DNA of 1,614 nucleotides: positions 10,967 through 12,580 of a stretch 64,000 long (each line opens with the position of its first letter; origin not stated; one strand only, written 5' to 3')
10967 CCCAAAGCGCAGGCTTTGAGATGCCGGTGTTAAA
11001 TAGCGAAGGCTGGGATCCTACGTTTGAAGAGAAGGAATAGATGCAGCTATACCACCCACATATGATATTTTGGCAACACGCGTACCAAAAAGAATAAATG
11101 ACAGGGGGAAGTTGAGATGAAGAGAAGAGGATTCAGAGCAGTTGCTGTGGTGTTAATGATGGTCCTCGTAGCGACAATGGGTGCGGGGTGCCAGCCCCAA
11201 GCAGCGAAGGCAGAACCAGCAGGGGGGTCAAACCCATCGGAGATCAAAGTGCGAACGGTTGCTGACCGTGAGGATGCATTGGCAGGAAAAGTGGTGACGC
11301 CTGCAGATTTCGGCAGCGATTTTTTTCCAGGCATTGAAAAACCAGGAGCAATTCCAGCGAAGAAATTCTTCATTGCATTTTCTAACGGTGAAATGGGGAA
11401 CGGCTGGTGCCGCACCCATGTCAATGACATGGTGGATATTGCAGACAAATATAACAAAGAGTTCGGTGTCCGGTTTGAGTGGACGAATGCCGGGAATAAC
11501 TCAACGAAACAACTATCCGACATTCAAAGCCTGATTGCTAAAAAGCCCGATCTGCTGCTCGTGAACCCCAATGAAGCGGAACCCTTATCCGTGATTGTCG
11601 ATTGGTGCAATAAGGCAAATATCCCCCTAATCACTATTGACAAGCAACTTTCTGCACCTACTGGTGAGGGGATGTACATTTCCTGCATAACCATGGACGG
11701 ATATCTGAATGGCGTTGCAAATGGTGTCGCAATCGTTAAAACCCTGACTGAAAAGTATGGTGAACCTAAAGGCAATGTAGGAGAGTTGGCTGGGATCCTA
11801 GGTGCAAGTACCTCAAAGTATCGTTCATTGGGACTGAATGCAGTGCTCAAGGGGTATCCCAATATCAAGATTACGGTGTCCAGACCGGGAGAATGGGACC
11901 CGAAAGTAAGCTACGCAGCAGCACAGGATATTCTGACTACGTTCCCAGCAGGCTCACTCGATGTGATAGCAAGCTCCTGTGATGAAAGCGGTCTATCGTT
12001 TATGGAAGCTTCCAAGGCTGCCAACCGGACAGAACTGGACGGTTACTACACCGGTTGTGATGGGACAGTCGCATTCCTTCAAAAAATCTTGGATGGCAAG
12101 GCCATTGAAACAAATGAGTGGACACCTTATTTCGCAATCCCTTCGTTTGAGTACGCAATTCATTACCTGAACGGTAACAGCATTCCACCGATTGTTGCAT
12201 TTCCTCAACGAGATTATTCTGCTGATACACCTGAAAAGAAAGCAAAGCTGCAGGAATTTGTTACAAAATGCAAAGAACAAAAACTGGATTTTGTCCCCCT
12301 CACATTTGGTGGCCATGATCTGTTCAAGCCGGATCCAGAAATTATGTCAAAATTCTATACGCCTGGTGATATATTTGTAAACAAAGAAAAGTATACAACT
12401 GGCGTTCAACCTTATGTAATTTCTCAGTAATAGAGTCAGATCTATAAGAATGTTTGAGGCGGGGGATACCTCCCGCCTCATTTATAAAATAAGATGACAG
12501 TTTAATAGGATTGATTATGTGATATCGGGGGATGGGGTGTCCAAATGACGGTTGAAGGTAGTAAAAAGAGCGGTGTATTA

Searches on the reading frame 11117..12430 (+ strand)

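Call 64: search_protein_families(library=pfam, proteins=[window:11117-12430:+], max_evalue=0.001)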
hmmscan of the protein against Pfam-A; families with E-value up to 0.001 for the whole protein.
window:11117-12430:+ (437 aa): 1 family
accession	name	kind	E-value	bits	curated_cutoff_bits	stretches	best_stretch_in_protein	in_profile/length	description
PF13407.12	Peripla_BP_4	-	2.6e-36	125.9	35.1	1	86-331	1-233/258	Periplasmic binding protein domain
